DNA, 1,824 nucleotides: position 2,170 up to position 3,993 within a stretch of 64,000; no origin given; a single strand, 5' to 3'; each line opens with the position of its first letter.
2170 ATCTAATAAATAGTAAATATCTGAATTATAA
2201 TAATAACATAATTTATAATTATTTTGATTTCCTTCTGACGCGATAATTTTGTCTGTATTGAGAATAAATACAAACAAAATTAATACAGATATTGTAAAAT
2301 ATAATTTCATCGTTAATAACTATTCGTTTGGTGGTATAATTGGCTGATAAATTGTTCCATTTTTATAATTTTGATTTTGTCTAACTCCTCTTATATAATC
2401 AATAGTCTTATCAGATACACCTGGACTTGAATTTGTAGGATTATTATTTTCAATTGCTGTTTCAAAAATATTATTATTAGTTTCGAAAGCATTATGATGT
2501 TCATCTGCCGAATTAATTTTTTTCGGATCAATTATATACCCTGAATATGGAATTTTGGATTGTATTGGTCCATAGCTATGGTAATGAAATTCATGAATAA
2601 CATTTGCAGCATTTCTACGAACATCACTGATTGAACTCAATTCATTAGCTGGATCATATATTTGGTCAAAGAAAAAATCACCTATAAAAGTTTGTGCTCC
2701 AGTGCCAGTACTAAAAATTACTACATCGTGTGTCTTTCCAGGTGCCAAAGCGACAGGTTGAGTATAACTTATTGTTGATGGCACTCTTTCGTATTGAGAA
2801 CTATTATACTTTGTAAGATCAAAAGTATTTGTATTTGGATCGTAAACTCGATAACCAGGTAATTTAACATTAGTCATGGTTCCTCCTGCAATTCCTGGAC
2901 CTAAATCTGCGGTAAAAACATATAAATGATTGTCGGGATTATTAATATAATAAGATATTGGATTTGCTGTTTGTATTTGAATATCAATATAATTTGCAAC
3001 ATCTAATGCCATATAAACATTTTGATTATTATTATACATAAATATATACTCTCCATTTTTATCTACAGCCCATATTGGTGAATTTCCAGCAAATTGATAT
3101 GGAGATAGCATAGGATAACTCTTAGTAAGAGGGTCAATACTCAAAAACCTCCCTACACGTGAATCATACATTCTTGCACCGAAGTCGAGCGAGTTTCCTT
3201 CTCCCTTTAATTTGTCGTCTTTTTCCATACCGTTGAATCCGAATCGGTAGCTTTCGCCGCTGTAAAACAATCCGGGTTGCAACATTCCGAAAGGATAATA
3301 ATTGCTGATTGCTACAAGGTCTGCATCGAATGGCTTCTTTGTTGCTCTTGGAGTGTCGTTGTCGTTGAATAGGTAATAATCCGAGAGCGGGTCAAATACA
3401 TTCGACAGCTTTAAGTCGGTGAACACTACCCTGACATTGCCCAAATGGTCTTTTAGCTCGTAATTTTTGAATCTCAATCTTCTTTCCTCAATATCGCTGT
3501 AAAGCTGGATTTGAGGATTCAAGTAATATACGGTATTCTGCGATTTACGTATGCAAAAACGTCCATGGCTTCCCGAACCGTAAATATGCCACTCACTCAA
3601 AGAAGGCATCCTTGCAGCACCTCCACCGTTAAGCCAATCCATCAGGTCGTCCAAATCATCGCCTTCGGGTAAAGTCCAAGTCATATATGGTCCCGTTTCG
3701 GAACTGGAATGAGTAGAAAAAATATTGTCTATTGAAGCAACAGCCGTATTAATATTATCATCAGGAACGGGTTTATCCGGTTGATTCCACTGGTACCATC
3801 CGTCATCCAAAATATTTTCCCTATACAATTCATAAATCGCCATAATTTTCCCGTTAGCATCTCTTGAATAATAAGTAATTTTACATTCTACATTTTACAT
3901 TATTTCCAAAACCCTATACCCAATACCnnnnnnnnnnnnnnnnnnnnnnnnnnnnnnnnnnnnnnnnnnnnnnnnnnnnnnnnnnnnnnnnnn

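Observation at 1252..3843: Orphan RHS core plus unknown C-terminal toxin domain, with a secreted YD-like gene where the immunity gene should be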

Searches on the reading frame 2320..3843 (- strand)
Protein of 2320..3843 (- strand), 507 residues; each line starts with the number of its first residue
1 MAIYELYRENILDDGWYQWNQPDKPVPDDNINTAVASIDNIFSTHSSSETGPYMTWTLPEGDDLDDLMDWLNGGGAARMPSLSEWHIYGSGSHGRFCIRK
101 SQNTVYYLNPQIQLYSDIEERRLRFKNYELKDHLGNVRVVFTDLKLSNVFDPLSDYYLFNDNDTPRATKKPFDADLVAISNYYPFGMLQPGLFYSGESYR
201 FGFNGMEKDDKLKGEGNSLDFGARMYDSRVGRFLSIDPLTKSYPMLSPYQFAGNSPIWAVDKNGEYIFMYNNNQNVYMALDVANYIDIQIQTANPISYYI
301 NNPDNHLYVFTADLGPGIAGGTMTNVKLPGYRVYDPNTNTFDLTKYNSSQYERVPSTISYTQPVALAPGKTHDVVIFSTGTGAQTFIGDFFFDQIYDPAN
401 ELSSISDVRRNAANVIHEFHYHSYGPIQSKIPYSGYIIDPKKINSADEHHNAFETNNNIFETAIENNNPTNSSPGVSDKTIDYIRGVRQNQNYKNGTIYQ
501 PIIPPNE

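Call 3: search_protein_families(library=pfam, proteins=[window:2320-3843:-], max_evalue=1)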
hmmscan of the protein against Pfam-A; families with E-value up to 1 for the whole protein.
window:2320-3843:- (507 aa): 0 families

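Call 4: search_protein_families(library=ncbifam, proteins=[window:2320-3843:-], max_evalue=1)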
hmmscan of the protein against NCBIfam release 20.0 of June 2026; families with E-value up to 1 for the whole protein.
window:2320-3843:- (507 aa): 1 family
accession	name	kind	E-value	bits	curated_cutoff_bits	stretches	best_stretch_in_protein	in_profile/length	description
TIGR03696.1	Rhs_assc_core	domain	2.4e-12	47.2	32.5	1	182-264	1-75/76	RHS repeat-associated core domain-containing protein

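Call 8: find_homologous_proteins(query=window:2320-3843:-, max_evalue=0.001)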
Query window:2320-3843:- (507 aa): 1037 proteins with E <= 0.001 among 5816 candidates; the best 120 are listed.
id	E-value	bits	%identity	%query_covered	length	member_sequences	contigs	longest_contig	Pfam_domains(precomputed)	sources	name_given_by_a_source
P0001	0.0e+0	1182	100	100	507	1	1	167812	-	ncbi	ncbi:MAG: RHS repeat-associated core domain-containing protein [bacterium]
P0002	2.2e-41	160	37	64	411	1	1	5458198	-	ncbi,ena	-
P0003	2.1e-40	157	56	29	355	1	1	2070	-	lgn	-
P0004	1.3e-39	154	46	36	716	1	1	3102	-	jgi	-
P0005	2.3e-39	154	45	36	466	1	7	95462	-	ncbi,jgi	jgi:RHS repeat-associated protein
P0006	5.5e-39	152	44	37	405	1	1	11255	-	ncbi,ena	-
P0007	2.9e-38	150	45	36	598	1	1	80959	PF01520.24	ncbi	-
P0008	1.0e-37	148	47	37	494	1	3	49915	-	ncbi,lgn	-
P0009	3.3e-37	147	46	37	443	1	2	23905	PF01832.26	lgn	-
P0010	6.2e-37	146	46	36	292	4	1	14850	-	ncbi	-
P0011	8.5e-37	145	51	30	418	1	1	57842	-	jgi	jgi:RHS repeat-associated protein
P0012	1.6e-36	144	33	60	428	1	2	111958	-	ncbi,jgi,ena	jgi:RHS repeat-associated protein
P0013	1.6e-36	144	45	37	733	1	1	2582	-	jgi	jgi:RHS repeat-associated protein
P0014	1.8e-36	144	43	42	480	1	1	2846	-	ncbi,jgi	jgi:RHS repeat-associated protein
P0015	3.2e-36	143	42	41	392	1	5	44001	-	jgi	jgi:RHS repeat-associated protein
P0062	3.6e-32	130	45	36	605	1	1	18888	PF11860.14,PF05593.20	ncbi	ncbi:MAG: N-acetylmuramidase domain-containing protein [Chitinophagaceae bacterium]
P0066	6.7e-32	129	53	26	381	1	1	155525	PF01520.24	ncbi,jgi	ncbi:MAG: N-acetylmuramoyl-L-alanine amidase [Bacteroidales bacterium]|jgi:RHS repeat-associated pro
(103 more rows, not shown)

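Call 13: find_encoding_contigs(protein=window:2320-3843:-, flank=10000, max_places=4)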
Protein window:2320-3843:- (507 aa): no gene with exactly this product is on record in the collection.

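Call 23: find_encoding_contigs(protein=P0002, flank=10000, max_places=3)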
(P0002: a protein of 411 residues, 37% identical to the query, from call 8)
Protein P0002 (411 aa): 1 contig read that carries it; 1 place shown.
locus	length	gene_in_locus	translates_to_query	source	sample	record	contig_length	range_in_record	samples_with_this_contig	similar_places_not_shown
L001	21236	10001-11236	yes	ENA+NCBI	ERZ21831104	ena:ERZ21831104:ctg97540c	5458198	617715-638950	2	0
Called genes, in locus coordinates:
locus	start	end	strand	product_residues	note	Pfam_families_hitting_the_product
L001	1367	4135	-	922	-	PF03572:Peptidase_S41 (faint)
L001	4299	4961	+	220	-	PF13489:Methyltransf_23, PF07021:MetW, PF13649:Methyltransf_25, PF13847:Methyltransf_31, PF08241:Methyltransf_11, PF08242:Methyltransf_12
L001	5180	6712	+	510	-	PF00089:Trypsin, PF13365:Trypsin_2, PF00595:PDZ, PF13180:PDZ_2, PF17820:PDZ_6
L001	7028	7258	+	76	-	-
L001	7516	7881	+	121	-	-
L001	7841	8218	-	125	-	-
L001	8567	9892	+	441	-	PF17293:Arm-DNA-bind_5 (weak), PF13102:Phage_int_SAM_5, PF00589:Phage_integrase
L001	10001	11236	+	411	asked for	-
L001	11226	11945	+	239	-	-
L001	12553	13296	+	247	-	-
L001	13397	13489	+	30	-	-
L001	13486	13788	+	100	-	-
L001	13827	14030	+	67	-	PF04480:DUF559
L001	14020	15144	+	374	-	-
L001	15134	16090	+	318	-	-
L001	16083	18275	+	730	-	PF02012:BNR (faint), PF25852:DUF6242_C (faint), PF15902:Sortilin-Vps10 (weak), PF14870:PSII_BNR (weak), PF18962:Por_Secre_tail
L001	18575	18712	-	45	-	-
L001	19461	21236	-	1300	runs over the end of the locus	PF15780:ASH (faint), PF07610:DUF1573 (faint), PF21310:OCRL-like_ASH (faint), PF22073:Cep192_D4 (faint), PF22544:HYDIN_VesB_CFA65-like_Ig (weak), PF18962:Por_Secre_tail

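Call 69: search_protein_families(library=ncbifam, proteins=[L001:11226-11942:+, L001:15134-16087:+], max_evalue=1)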
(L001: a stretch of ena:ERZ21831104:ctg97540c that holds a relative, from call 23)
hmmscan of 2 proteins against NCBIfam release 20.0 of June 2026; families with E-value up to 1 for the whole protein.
L001:11226-11942:+ (239 aa): 0 families

L001:15134-16087:+ (318 aa): 0 families

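Call 72: find_encoding_contigs(protein=P0066, flank=4000, max_places=1)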
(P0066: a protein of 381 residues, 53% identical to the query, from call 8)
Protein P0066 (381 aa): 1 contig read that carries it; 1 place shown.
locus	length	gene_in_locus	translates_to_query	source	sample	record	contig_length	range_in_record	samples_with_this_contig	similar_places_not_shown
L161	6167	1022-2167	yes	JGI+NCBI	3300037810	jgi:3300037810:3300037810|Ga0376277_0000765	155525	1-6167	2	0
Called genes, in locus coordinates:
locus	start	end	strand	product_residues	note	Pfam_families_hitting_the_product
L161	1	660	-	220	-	?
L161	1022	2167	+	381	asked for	PF01520:Amidase_3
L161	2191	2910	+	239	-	-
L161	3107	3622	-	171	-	-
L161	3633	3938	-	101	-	-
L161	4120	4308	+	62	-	-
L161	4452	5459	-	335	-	PF08443:RimK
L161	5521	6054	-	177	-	PF20329:DUF6624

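Call 73: find_encoding_contigs(protein=P0007, flank=4000, max_places=1)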
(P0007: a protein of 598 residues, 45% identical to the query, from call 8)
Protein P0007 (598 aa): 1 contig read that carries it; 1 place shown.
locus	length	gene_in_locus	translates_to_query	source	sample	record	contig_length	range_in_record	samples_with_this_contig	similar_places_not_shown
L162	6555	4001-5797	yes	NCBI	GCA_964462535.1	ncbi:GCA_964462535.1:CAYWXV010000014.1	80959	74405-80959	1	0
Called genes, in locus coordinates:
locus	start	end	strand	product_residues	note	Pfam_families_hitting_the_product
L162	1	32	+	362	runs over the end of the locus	PF02698:DUF218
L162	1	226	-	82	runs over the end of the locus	-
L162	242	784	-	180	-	-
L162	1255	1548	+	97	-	-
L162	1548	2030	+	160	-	PF19739:DUF6228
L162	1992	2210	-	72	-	-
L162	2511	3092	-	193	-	-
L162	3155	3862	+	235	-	-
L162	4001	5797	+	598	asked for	PF01520:Amidase_3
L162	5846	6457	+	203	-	-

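Call 74: find_encoding_contigs(protein=P0062, flank=4000, max_places=1)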
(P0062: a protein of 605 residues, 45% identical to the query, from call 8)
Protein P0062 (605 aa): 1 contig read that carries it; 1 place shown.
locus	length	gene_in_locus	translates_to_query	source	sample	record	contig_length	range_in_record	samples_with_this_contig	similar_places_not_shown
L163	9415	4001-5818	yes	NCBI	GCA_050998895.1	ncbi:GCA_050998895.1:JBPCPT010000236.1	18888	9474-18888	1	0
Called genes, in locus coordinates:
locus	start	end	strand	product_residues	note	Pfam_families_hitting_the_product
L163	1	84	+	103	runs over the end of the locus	PF05973:Gp49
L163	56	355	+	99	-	PF12844:HTH_19, PF13560:HTH_31, PF01381:HTH_3, PF13443:HTH_26 (weak)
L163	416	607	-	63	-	-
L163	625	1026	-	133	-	-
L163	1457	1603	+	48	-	-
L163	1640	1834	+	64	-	-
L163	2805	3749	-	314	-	PF00551:Formyl_trans_N, PF02911:Formyl_trans_C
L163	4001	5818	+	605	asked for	PF05593:RHS_repeat (faint), PF11860:Muramidase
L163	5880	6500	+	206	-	-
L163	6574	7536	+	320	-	-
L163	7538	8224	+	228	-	-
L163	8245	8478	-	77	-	-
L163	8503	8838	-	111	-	-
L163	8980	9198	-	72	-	-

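Call 76: list_cluster_members(proteins=[P0001, P0121])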
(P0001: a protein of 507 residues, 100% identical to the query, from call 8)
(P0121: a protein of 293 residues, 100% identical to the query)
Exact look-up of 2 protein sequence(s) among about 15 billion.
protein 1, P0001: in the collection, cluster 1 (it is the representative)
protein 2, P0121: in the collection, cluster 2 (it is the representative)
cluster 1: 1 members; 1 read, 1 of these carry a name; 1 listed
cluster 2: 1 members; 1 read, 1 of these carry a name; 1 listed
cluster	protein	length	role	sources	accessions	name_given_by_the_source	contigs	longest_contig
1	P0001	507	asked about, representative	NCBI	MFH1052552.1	MAG: RHS repeat-associated core domain-containing protein [bacterium]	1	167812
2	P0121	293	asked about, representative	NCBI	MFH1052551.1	MAG: hypothetical protein V1779_16655 [bacterium]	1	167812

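Call 87: search_protein_families(library=padloc, proteins=[P0002], max_evalue=0.1)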
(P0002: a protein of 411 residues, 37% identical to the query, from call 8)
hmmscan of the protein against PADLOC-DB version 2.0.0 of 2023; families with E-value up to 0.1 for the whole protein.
P0002 (411 aa): 0 families
